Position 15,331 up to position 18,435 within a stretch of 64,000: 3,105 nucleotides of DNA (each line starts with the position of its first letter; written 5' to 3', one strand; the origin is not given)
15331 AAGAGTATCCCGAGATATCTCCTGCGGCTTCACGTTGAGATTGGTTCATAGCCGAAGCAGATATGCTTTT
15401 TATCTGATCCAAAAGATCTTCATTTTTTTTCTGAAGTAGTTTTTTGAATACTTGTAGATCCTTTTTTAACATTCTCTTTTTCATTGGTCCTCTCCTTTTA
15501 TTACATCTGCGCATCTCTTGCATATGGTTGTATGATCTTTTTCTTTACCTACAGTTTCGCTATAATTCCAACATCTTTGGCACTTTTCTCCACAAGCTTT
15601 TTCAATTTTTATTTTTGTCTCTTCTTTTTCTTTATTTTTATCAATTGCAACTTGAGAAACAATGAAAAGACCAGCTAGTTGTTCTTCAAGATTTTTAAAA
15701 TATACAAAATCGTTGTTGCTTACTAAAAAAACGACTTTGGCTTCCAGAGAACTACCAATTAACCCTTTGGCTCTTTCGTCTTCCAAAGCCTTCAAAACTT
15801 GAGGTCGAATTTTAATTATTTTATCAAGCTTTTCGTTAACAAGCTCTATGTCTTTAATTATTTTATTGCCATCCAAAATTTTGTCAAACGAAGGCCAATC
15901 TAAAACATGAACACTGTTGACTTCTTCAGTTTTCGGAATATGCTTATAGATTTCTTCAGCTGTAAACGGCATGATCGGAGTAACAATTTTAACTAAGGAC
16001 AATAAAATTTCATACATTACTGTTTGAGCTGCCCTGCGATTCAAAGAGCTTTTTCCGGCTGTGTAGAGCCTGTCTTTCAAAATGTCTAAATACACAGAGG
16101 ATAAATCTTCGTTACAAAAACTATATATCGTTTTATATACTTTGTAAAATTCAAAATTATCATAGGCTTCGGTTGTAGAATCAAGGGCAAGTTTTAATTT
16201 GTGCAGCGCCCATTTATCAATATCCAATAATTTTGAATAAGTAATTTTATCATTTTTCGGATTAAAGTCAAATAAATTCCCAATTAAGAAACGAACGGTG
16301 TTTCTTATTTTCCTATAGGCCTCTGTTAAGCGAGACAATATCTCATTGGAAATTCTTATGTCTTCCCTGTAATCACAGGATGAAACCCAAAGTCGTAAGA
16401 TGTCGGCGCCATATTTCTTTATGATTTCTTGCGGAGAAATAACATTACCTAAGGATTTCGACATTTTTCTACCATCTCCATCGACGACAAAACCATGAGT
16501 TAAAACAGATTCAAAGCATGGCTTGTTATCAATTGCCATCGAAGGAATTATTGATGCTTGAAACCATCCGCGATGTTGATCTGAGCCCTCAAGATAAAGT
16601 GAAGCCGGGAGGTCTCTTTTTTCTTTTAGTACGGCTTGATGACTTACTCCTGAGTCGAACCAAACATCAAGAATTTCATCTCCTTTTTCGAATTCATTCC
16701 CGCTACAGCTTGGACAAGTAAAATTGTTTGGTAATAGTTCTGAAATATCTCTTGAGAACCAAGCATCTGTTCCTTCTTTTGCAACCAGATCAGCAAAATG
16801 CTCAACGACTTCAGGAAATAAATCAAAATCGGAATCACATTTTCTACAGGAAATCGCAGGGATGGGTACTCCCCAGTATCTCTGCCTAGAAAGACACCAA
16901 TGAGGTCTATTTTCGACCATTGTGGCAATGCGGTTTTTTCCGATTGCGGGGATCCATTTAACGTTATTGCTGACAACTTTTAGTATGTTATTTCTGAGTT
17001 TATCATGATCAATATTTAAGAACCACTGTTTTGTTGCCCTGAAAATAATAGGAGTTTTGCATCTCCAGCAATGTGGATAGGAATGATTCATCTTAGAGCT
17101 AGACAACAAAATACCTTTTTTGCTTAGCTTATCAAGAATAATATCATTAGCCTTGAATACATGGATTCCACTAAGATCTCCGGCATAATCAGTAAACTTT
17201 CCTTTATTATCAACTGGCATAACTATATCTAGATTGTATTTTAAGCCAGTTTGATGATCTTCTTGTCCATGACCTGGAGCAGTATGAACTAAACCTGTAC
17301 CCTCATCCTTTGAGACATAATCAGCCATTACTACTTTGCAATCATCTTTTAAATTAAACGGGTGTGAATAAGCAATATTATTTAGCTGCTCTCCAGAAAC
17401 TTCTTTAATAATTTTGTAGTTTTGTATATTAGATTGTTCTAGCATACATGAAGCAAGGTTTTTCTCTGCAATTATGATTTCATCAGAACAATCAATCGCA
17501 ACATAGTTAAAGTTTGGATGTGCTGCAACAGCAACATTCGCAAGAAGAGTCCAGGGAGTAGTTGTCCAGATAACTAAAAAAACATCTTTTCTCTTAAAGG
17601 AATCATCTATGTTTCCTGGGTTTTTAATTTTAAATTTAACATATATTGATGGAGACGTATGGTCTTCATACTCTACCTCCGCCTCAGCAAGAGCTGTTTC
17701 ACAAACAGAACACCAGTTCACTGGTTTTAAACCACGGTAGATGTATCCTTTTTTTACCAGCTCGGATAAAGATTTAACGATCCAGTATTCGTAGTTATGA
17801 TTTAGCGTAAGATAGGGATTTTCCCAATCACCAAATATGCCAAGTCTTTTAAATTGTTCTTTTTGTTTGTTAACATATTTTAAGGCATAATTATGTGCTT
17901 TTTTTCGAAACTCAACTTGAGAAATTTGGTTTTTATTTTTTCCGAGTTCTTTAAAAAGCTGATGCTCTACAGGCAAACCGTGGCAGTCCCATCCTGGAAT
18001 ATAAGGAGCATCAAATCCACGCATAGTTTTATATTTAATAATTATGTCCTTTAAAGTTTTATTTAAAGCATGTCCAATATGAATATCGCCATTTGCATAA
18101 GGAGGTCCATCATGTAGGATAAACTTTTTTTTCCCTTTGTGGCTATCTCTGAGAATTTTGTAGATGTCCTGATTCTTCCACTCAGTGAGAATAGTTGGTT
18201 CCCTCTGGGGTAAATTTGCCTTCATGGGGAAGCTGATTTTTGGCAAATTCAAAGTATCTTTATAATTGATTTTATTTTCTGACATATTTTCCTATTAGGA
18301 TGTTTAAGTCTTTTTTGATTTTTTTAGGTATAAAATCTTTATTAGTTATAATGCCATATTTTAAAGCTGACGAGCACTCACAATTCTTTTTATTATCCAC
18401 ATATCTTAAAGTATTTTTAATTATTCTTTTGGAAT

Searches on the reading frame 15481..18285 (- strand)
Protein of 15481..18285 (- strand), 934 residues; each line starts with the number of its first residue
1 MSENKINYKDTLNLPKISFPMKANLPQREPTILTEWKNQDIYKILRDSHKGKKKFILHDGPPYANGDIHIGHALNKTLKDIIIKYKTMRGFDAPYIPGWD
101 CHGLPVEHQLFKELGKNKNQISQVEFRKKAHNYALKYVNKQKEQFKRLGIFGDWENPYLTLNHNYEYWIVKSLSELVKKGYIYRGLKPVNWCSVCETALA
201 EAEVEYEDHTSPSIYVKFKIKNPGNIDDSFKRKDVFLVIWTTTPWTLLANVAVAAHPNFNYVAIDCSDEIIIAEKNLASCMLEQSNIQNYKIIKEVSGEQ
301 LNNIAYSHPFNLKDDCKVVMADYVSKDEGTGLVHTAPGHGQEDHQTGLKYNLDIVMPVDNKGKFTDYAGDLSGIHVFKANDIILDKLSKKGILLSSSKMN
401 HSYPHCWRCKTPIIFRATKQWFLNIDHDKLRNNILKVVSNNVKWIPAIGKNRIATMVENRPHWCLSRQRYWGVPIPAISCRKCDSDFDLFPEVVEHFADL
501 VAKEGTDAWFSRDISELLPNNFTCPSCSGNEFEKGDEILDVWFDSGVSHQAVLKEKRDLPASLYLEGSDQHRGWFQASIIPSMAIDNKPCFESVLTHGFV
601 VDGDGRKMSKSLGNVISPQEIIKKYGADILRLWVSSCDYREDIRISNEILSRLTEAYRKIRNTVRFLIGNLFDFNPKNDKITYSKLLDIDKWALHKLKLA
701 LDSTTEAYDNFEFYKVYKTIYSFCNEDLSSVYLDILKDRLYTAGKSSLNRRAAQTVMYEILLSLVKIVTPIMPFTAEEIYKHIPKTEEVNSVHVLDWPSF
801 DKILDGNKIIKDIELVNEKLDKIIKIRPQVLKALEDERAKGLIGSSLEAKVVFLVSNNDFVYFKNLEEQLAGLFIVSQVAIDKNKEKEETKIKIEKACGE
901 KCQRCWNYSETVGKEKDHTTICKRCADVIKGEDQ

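Call 53: find_encoding_contigs(protein=window:15481-18285:-, flank=10000, max_places=1)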
Protein window:15481-18285:- (934 aa): 8 contigs read that carry it; 1 place shown.
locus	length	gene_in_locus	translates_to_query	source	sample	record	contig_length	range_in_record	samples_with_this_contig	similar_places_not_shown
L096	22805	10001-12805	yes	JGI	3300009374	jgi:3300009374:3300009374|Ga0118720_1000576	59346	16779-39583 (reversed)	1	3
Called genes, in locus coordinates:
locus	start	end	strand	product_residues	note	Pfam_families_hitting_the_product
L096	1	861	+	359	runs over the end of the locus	PF00155:Aminotran_1_2, PF00266:Aminotran_5 (faint)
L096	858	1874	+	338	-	PF18152:DAHP_snth_FXD, PF00793:DAHP_synth_1, PF03102:NeuB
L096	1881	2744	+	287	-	PF02826:2-Hacid_dh_C (weak), PF03446:NAD_binding_2 (weak), PF03807:F420_oxidored, PF02153:PDH_N, PF20463:PDH_C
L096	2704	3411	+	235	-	PF02224:Cytidylate_kin, PF13189:Cytidylate_kin2, PF13207:AAA_17 (weak), PF13238:AAA_18 (weak), PF13671:AAA_33 (faint)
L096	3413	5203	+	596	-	PF00009:GTP_EFTU, PF03144:GTP_EFTU_D2 (weak), PF14492:EFG_III (weak), PF00679:EFG_C, PF06421:LepA_C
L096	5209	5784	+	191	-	PF10502:Peptidase_S26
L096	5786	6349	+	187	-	PF01066:CDP-OH_P_transf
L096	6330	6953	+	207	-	PF02660:G3P_acyltransf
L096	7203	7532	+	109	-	-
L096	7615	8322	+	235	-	PF01168:Ala_racemase_N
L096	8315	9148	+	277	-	PF03446:NAD_binding_2, PF03807:F420_oxidored, PF14748:P5CR_dimer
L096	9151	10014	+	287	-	PF01048:PNP_UDP_1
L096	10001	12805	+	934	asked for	PF00133:tRNA-synt_1, PF01921:tRNA-synt_1f (faint), PF09334:tRNA-synt_1g, PF13603:tRNA-synt_1_2 (weak), PF01406:tRNA-synt_1e, PF09334:tRNA-synt_1g (weak), PF08264:Anticodon_1, PF06827:zf-FPG_IleRS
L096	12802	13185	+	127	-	PF01258:zf-dskA_traR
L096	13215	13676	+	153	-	PF01252:Peptidase_A8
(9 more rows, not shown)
